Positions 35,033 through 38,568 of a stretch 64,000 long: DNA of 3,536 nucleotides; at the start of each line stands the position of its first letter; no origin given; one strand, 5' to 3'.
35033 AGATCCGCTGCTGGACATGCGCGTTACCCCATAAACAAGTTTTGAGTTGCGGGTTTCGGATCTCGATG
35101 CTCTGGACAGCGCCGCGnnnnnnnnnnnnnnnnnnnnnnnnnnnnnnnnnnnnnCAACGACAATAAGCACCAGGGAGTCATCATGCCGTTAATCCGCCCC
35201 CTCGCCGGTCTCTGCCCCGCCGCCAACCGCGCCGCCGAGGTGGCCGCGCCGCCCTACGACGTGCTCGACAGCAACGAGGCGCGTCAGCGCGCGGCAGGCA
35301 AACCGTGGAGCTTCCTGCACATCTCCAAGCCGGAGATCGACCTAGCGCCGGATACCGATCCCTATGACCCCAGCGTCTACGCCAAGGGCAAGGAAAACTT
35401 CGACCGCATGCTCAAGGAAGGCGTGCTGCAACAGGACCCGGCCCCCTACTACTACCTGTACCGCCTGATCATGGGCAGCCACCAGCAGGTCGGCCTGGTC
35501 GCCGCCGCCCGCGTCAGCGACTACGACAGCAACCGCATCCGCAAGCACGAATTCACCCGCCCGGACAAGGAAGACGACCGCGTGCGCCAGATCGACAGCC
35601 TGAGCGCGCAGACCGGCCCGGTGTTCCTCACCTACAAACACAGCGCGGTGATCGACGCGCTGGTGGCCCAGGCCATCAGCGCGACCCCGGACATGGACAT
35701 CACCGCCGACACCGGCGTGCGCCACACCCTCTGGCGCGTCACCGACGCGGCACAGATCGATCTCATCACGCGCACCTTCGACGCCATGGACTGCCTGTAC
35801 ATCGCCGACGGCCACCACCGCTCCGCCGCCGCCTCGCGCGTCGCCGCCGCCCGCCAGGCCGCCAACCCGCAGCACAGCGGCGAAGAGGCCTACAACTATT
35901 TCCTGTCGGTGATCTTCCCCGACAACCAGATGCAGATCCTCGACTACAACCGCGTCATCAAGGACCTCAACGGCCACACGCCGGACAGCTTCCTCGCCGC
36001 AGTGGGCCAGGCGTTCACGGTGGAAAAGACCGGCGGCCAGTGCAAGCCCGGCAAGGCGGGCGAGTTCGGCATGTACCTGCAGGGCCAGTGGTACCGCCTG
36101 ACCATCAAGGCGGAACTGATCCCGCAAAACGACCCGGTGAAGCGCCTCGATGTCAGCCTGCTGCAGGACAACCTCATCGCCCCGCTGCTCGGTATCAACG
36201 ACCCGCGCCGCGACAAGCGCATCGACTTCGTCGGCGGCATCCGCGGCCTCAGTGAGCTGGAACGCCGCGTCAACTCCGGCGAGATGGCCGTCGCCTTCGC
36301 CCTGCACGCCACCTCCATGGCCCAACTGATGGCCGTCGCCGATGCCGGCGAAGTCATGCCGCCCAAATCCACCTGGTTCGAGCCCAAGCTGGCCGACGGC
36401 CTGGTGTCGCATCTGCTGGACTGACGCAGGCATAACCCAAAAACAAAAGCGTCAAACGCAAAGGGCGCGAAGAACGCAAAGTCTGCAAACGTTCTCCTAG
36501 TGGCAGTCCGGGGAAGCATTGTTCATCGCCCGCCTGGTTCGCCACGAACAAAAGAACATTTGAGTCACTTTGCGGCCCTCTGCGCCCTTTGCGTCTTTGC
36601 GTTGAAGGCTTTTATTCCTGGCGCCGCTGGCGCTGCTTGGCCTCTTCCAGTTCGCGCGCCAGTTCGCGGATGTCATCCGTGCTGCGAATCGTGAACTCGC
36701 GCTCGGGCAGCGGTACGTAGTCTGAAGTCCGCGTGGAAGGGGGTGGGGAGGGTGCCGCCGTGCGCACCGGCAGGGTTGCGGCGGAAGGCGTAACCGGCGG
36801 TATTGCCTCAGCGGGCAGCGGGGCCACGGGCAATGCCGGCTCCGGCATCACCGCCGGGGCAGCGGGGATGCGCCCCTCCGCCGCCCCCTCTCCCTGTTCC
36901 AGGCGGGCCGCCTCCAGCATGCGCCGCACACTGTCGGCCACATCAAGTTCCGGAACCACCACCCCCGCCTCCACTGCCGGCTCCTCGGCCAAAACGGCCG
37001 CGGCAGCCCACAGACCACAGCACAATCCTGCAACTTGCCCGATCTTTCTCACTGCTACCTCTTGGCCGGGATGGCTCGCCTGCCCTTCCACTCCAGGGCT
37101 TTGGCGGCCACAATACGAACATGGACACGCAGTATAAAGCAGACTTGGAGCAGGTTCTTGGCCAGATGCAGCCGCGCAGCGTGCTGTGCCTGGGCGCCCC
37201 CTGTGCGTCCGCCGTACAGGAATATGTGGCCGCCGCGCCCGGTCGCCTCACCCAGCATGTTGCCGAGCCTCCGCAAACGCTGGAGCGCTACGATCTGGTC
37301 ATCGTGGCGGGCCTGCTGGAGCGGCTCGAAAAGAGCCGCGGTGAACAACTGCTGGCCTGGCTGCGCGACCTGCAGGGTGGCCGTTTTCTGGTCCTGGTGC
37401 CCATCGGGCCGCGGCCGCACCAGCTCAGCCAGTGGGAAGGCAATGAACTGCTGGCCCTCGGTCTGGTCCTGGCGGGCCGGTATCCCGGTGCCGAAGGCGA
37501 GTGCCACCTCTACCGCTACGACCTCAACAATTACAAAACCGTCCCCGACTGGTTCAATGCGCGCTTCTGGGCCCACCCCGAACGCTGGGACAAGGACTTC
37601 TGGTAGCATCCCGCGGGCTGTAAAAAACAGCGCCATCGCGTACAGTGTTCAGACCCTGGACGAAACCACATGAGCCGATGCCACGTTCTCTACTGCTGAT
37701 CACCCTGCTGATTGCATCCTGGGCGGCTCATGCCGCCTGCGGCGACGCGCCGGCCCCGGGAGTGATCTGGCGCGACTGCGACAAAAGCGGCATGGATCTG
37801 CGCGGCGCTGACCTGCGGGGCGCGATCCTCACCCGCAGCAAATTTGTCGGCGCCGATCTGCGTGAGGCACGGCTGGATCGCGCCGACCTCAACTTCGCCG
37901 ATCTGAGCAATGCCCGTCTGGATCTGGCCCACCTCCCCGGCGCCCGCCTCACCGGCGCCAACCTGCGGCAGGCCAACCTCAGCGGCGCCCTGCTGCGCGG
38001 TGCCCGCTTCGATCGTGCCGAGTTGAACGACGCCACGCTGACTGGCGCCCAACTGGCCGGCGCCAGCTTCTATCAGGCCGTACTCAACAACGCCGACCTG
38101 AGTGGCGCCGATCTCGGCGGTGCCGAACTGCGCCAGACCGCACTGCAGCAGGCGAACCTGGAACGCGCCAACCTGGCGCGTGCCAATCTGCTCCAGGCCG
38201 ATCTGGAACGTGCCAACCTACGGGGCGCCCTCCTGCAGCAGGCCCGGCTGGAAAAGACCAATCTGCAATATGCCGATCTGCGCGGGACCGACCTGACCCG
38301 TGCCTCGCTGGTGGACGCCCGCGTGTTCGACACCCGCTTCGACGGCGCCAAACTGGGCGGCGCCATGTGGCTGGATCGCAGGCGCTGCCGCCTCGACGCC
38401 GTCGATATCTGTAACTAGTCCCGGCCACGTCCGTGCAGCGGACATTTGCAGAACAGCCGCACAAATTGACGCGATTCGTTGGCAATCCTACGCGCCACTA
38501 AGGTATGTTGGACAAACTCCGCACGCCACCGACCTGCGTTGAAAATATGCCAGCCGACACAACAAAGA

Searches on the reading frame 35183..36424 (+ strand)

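Call 6: search_protein_families(library=pfam, proteins=[window:35183-36424:+], max_evalue=0.001)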
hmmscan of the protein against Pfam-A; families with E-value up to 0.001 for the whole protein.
window:35183-36424:+ (413 aa): 1 family
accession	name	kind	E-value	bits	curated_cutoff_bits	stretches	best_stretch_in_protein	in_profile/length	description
PF06245.16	DUF1015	-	2.3e-111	372.3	25.8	1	4-325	1-325/325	Protein of unknown function (DUF1015)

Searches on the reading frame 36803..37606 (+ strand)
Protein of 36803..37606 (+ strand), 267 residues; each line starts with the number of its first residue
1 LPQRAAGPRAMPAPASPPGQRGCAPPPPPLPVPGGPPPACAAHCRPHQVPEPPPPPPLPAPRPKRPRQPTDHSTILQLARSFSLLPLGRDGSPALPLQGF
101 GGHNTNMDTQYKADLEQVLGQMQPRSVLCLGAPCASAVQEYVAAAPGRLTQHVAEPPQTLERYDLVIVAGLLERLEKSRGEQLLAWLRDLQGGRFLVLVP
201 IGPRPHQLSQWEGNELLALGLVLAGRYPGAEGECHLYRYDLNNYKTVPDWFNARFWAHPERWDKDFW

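Call 6: search_protein_families(library=pfam, proteins=[window:36803-37606:+], max_evalue=0.001)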
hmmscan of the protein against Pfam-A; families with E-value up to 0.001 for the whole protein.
window:36803-37606:+ (267 aa): 1 family
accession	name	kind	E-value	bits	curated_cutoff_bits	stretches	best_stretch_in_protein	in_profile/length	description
PF19742.4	DUF6231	-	5.7e-36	124.7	35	1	112-267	4-145/145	Family of unknown function (DUF6231)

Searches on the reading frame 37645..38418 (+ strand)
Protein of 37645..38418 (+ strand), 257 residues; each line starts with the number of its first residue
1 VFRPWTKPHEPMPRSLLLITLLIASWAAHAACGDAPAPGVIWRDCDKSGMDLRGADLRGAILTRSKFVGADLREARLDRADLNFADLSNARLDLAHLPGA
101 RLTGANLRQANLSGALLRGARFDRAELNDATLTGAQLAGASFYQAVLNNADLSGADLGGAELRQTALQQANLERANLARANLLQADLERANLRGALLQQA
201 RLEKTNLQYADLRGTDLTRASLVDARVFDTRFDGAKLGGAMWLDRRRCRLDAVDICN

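Call 6: search_protein_families(library=pfam, proteins=[window:37645-38418:+], max_evalue=0.001)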
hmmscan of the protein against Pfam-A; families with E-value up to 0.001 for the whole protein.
window:37645-38418:+ (257 aa): 4 families
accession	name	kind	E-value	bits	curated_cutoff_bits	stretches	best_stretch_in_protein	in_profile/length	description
PF00805.28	Pentapeptide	-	3.5e-54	180.3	20.2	7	155-194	1-40/40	Pentapeptide repeats (8 copies)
PF13599.13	Pentapeptide_4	-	3.4e-24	85.1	38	3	126-201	2-77/78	Pentapeptide repeat region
PF13576.12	Pentapeptide_3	-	3.3e-21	75.7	27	1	103-142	2-44/48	Pentapeptide repeats (9 copies)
PF25296.1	Decapeptide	-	4.1e-05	23.8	45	1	79-142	9-72/74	Decapeptide repeat region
